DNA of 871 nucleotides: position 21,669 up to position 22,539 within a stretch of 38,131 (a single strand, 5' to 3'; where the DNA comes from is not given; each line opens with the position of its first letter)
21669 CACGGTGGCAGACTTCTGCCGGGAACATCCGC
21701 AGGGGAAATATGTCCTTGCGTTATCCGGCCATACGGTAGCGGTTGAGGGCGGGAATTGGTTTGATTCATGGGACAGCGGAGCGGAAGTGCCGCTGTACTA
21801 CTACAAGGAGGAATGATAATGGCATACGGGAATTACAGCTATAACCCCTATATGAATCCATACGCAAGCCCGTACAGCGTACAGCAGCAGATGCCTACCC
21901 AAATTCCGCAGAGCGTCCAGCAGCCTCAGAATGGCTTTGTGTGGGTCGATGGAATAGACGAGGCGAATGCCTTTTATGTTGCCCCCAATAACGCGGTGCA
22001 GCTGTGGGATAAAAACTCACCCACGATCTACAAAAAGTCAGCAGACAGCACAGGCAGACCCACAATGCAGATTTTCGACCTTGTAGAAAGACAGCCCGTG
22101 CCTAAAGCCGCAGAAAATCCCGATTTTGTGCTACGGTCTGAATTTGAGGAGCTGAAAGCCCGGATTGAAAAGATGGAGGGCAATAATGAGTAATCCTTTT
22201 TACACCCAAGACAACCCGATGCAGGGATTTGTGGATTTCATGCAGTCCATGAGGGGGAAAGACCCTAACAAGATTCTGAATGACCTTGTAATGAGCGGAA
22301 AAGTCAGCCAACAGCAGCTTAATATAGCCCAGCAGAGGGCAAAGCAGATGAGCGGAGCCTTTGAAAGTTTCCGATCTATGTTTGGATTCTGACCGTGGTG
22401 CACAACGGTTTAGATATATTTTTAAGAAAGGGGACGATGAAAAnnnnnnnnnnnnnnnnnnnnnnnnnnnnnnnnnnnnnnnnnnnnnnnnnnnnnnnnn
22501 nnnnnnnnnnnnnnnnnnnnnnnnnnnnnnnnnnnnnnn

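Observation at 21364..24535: Self-contained eight-ORF accessory operon of unknown function between the lysis cassette and attP/int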

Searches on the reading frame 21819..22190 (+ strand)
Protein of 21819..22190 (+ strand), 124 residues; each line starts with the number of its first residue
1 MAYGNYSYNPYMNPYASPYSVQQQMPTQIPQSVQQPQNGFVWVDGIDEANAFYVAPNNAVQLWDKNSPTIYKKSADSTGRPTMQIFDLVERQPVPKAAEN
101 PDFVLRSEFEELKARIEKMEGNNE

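Call 5: search_protein_families(library=pfam, max_evalue=0.1, proteins=[window:21819-22190:+])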
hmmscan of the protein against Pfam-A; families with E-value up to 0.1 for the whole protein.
window:21819-22190:+ (124 aa): 0 families

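Call 6: search_protein_families(library=phrogs, max_evalue=0.01, proteins=[window:21819-22190:+])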
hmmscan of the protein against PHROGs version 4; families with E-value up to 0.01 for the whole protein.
window:21819-22190:+ (124 aa): 1 family
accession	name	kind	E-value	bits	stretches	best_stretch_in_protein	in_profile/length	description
phrog_21718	-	unknown function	2.4e-20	74.1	1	5-120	8-141/159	-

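Call 7: search_protein_families(library=ncbifam, max_evalue=0.1, proteins=[window:21819-22190:+])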
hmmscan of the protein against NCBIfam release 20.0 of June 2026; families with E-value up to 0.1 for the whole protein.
window:21819-22190:+ (124 aa): 0 families

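Call 8: search_protein_families(library=padloc, max_evalue=0.1, proteins=[window:21819-22190:+])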
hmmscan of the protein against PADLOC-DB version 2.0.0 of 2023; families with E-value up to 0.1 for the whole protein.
window:21819-22190:+ (124 aa): 0 families

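Call 84: search_solved_structures(query=A7, max_evalue=10)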
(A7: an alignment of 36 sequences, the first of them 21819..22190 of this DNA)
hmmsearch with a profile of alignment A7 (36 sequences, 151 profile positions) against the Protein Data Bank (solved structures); distinct sequences matched with E-value up to 10: 1.
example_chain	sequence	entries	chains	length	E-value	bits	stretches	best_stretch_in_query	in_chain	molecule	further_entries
3idv_A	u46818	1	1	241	1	12.7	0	76-97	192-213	Protein disulfide-isomerase A4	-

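Call 86: search_protein_families(library=pfam, alignment_id=A7, max_evalue=0.05)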
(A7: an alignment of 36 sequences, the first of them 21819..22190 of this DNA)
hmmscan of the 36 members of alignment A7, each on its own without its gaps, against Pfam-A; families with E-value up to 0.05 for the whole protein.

A. member 1, window:21819-22190:+ (124 aa): 0 families

B. families by the number of members that match (of 36 scanned): 8 families
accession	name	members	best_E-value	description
PF16258.11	DUF4912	3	0.0093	Domain of unknown function (DUF4912)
PF04380.18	BMFP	1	0.0035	Membrane fusogenic activity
PF19003.5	DUF5732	1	0.015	Family of unknown function (DUF5732)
PF08667.16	BetR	1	0.018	BetR domain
PF01519.22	DUF16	1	0.023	Protein of unknown function DUF16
PF10805.13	DUF2730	1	0.029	Protein of unknown function (DUF2730)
PF00775.27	Dioxygenase_C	1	0.032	Dioxygenase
PF18449.8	Endotoxin_C2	1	0.042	Pesticidal crystal protein Cry1Aa, domain IV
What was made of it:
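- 21819..22193 (+): p2, 124 aa: Q/P/Y-rich N-terminus, small conserved domain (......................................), C-terminal helix (phrog_21718). No Pfam or PDB match (calls 84, 86).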

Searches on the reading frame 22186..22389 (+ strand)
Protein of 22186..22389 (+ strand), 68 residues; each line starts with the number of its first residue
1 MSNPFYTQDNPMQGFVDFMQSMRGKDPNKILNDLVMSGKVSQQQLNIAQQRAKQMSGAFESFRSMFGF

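Call 5: search_protein_families(library=pfam, max_evalue=0.1, proteins=[window:22186-22389:+])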
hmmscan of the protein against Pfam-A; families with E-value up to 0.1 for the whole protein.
window:22186-22389:+ (68 aa): 0 families

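Call 6: search_protein_families(library=phrogs, max_evalue=0.01, proteins=[window:22186-22389:+])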
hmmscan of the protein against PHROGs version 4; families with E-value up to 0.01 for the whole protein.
window:22186-22389:+ (68 aa): 1 family
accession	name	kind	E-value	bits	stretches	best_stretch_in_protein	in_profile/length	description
phrog_22984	-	unknown function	8.8e-18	65.5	1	8-67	14-73/74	-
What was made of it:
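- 22186..22392 (+): p3, 68 aa: Q-rich protein that appears helical by inspection (phrog_22984). call 6.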

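Call 7: search_protein_families(library=ncbifam, max_evalue=0.1, proteins=[window:22186-22389:+])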
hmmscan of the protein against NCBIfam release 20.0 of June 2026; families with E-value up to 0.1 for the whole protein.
window:22186-22389:+ (68 aa): 1 family
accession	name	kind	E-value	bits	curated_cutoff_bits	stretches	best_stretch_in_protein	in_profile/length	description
NF011975.0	PRK15443.2-2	subfamily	0.025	14.5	196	1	1-52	1-52/139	diol dehydratase small subunit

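Call 8: search_protein_families(library=padloc, max_evalue=0.1, proteins=[window:22186-22389:+])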
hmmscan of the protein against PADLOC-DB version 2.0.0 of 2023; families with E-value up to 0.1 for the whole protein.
window:22186-22389:+ (68 aa): 0 families
